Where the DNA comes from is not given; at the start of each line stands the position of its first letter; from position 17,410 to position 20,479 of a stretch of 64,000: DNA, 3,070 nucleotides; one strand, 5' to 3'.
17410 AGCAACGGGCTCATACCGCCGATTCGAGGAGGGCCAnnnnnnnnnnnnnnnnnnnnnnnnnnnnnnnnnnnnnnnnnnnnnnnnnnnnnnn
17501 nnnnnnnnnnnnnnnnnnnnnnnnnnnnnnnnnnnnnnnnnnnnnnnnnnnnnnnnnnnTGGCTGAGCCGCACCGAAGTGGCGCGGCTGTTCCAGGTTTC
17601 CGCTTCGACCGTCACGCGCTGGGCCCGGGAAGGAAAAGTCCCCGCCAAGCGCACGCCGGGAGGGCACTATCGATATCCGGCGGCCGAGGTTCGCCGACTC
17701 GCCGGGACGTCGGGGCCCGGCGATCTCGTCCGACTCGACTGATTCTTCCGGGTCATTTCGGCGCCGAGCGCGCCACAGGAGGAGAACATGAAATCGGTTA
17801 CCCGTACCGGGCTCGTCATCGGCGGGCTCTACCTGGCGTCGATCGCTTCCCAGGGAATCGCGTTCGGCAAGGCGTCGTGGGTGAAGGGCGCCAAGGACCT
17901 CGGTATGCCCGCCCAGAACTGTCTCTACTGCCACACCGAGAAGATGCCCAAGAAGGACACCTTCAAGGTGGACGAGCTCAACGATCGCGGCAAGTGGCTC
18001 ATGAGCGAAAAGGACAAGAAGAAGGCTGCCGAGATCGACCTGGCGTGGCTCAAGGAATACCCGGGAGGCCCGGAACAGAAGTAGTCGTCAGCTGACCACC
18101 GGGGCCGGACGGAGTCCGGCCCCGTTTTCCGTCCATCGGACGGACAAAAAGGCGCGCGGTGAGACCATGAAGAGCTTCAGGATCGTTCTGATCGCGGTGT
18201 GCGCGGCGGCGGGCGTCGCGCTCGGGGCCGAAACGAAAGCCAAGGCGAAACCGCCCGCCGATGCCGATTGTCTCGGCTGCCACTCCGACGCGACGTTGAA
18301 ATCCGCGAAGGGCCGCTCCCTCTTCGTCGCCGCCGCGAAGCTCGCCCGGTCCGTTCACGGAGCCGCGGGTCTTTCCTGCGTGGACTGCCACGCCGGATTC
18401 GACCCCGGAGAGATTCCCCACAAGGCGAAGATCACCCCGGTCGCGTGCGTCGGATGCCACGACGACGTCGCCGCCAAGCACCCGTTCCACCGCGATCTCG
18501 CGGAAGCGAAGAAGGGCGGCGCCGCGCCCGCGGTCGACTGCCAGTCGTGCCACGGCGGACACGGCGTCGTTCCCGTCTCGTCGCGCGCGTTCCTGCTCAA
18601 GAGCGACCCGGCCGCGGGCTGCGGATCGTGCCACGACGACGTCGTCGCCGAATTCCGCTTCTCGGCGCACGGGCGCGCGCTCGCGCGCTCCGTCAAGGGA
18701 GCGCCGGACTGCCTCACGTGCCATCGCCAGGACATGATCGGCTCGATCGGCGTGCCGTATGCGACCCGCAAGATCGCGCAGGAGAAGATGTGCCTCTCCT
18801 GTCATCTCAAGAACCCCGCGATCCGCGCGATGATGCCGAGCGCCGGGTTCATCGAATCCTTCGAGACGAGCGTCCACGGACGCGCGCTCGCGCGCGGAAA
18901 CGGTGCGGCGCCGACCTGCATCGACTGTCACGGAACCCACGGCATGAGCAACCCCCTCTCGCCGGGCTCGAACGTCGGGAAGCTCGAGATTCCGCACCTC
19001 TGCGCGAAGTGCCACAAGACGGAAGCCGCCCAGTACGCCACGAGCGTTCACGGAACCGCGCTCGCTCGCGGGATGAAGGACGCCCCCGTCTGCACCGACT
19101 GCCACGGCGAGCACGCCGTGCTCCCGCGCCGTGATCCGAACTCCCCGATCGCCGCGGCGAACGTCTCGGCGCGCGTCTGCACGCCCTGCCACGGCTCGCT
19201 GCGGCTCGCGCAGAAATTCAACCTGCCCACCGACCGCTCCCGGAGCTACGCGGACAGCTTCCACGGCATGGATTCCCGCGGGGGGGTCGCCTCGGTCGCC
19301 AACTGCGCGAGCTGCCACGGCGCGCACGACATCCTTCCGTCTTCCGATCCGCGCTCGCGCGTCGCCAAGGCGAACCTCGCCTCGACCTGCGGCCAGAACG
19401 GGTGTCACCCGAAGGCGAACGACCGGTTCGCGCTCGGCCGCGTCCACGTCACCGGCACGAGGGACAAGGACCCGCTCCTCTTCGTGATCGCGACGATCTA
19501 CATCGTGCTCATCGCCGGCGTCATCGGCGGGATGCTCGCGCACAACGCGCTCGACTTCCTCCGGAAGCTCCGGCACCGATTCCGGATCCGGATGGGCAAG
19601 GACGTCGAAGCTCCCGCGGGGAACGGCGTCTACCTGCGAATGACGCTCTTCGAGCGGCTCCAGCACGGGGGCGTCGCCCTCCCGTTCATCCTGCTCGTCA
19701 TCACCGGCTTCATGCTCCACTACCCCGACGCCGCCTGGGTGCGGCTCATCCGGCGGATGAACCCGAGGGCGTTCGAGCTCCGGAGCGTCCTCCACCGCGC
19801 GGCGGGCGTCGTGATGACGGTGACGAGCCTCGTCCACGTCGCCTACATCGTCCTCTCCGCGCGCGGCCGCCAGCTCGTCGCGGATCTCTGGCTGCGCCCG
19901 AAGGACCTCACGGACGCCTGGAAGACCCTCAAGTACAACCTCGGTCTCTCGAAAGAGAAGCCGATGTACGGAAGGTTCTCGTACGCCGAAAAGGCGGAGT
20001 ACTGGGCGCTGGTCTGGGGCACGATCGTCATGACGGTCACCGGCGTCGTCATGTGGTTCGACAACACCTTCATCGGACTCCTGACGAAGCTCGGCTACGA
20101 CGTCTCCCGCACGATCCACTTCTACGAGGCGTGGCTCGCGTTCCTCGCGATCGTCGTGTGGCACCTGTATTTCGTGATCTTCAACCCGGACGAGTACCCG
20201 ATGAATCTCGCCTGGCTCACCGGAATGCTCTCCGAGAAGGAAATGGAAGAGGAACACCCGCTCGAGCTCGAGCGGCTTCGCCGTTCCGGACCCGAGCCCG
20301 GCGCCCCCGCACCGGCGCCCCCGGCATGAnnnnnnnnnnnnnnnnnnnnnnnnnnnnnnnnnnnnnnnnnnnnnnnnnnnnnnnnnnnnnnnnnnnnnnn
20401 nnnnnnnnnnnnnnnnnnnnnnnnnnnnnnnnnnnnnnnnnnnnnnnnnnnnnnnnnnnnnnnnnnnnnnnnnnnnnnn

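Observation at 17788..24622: Four-gene inner-membrane quinol-oxidising cytochrome operon with two tandem CbcL-like multihaem-c/dihaem-b fusions and an ImcH-like cytochrome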

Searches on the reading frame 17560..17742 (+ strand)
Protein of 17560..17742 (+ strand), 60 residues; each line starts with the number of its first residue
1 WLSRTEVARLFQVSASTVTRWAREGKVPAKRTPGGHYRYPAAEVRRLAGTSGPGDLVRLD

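Call 7: search_protein_families(library=pfam, proteins=[window:17560-17742:+], max_evalue=0.001)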
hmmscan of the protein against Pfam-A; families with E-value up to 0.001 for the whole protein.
window:17560-17742:+ (60 aa): 4 families
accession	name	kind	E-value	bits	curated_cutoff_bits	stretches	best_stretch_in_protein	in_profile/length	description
PF12728.13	HTH_17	-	3.3e-12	46.9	27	1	1-47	1-46/51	Helix-turn-helix domain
PF00376.29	MerR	-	4.5e-10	39.6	28.2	1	6-39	4-38/38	MerR family regulatory protein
PF13411.12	MerR_1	-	1.7e-09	38.1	21.6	1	5-48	4-47/69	MerR HTH family regulatory protein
PF13384.12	HTH_23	-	0.00068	19.8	24.6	0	2-23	18-39/50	Homeodomain-like domain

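Call 82: search_protein_families(library=ncbifam, proteins=[window:17560-17742:+], max_evalue=0.00001)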
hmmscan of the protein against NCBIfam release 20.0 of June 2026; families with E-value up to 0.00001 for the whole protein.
window:17560-17742:+ (60 aa): 3 families
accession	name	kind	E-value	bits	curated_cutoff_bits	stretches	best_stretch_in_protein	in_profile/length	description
NF033787.1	HTH_BldC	subfamily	3.2e-19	68.5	77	1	2-47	3-48/49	BldC family transcriptional regulator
TIGR01764.1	excise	domain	2.6e-09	37.3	28.8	1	1-45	1-44/49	excisionase family DNA-binding protein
NF033518.0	transpos_IS607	equivalog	2.5e-08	33.7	110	1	6-52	2-48/187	IS607 family transposase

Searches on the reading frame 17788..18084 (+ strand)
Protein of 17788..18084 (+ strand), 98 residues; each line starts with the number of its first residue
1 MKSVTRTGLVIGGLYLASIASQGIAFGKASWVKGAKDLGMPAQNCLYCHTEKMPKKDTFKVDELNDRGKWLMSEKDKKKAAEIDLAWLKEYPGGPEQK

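Call 4: search_protein_families(library=pfam, proteins=[window:17788-18084:+], max_evalue=0.01)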
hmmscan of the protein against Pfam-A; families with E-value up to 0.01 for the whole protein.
window:17788-18084:+ (98 aa): 1 family
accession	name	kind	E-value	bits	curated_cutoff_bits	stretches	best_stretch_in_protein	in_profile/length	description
PF09630.15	DUF2024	-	0.0042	17.4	27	0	33-59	43-69/81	Domain of unknown function (DUF2024)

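Call 5: search_protein_families(library=ncbifam, proteins=[window:17788-18084:+], max_evalue=0.01)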
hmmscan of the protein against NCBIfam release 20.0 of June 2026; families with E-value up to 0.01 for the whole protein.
window:17788-18084:+ (98 aa): 0 families

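Call 51: find_homologous_proteins(query=window:17788-18084:+)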
Query window:17788-18084:+ (98 aa): 89 proteins with E <= 0.001 among 90 candidates.
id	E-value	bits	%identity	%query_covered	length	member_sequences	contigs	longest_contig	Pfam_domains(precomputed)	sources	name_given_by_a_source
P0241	2.9e-57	209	91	100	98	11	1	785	-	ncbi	-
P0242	1.2e-55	203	91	100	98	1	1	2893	-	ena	-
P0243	1.9e-53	196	88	100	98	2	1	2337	-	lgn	-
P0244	1.2e-51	191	85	100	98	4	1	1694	-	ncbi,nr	ncbi:MAG TPA: hypothetical protein VG777_06505 [Thermoanaerobaculia bacterium]|nr:hypothetical prote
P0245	4.4e-51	189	84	100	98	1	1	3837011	-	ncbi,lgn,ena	-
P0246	1.0e-50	188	84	100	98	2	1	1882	-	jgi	jgi:hypothetical protein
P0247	2.5e-46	174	58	100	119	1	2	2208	-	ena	-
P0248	2.7e-44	167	72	100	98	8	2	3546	-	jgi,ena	jgi:hypothetical protein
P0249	1.1e-42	162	74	100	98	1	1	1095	-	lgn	-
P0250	1.6e-41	158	73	100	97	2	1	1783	-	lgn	-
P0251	2.2e-41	158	70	100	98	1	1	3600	-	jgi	jgi:hypothetical protein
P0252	1.4e-40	155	67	100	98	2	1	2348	-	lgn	-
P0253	2.3e-40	154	68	100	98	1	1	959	-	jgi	-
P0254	2.3e-40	154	67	100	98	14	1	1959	-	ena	-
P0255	2.3e-40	154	85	72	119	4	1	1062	-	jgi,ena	-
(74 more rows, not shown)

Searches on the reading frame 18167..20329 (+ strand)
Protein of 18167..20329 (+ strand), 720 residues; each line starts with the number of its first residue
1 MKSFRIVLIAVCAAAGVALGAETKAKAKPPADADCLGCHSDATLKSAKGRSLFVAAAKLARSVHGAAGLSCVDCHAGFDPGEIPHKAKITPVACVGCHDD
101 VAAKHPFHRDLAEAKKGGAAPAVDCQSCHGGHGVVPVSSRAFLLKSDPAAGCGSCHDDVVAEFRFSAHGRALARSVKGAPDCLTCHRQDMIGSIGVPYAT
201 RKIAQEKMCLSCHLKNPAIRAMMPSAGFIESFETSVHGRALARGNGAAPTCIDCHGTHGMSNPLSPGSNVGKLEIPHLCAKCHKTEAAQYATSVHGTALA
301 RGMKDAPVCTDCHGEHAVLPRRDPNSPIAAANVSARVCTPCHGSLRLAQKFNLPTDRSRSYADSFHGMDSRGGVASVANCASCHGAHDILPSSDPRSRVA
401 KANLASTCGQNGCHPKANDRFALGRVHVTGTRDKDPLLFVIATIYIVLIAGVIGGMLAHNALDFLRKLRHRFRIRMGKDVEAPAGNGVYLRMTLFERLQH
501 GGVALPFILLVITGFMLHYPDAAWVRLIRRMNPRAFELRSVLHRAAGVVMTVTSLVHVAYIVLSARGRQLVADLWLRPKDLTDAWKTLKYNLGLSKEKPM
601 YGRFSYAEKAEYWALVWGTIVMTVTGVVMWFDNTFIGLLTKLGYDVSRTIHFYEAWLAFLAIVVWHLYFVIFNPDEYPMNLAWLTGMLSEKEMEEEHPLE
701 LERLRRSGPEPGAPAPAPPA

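Call 4: search_protein_families(library=pfam, proteins=[window:18167-20329:+], max_evalue=0.01)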
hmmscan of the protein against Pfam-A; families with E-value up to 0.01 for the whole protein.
window:18167-20329:+ (720 aa): 9 families
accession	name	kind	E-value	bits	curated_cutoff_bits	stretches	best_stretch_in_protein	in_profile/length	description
PF14537.11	Cytochrom_c3_2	-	1.5e-18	67.5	25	2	63-157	1-79/79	Cytochrome c3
PF01292.26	Ni_hydr_CYTB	-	1.6e-17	64.3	30.1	1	491-673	1-165/179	Prokaryotic cytochrome b561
PF14522.11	Cytochrome_C7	-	1.2e-16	60.7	24.8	6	121-187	12-67/67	Cytochrome c7 and related cytochrome c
PF09699.15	Paired_CXXCH_1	-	2.4e-14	53.1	20.6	2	124-159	8-39/41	Doubled CXXCH motif (Paired_CXXCH_1)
PF22113.1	Mtrc-MtrF_II-IV_dom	-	2.4e-09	37.4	30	0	308-408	8-123/176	Outer membrane cytochrome MtrC/MtrF-like, domains II/IV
PF14358.11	DUF4405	-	3.9e-07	30.9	26.7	2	613-669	4-64/66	Domain of unknown function (DUF4405)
PF03264.19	Cytochrom_NNT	-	6.7e-07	29.6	24.1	0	193-260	23-77/174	NapC/NirT cytochrome c family, N-terminal region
PF01794.25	Ferric_reduct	-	0.00066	20.2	28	1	537-661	31-120/121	Ferric reductase like transmembrane component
PF22678.1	Cytochrom_c_NrfB-like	-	0.0043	17.9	27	1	35-107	1-74/89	Cytochrome c-type protein NrfB-like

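Call 5: search_protein_families(library=ncbifam, proteins=[window:18167-20329:+], max_evalue=0.01)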
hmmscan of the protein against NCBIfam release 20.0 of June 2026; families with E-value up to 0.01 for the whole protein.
window:18167-20329:+ (720 aa): 10 families
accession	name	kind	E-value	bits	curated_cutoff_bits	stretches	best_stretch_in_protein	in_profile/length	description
TIGR03508.1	decahem_SO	subfamily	8.2e-18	64.8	192.2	2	28-220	66-226/258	DmsE family decaheme c-type cytochrome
TIGR01583.1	formate-DH-gamm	equivalog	2.4e-15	57.1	115.85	1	491-698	4-195/204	formate dehydrogenase subunit gamma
NF041028.1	decahem_GSU2203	exception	4.5e-11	42.5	325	3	151-343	38-208/317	GSU2203 family decaheme c-type cytochrome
TIGR02125.1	CytB-hydogenase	equivalog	1e-10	41.5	121.5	1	495-676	6-194/212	Ni/Fe-hydrogenase, b-type cytochrome subunit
NF008659.0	PRK11659.1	equivalog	7.9e-09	35.5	184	0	278-417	48-170/188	cytochrome c nitrite reductase pentaheme subunit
TIGR01905.1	paired_CXXCH_1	subfamily_domain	7.3e-08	32.2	25.2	1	124-159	8-39/41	doubled CXXCH domain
NF007924.0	PRK10639.1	equivalog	1.1e-07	31.8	341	1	490-671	8-172/211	formate dehydrogenase cytochrome b556 subunit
TIGR03146.1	cyt_nit_nrfB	equivalog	2e-05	24.9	166.6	0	32-102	11-51/145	cytochrome c nitrite reductase pentaheme subunit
TIGR04257.1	nanowire_3heme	domain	0.00083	19.5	40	0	177-218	25-63/75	c(7)-type cytochrome triheme domain-containing protein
NF040886.1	cyt_C_like_Sec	equivalog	0.0065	15.1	250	1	149-214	45-112/423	multiheme c-type cytochrome (seleno)protein ExtKL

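Call 10: search_solved_structures(query=window:18167-20329:+, max_evalue=0.01)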
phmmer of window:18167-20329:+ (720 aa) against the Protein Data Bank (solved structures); distinct sequences matched with E-value up to 0.01: 1.
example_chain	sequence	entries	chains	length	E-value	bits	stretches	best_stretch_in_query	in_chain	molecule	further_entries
28pb_A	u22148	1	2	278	0.0001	24.3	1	32-187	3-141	Cytochrome c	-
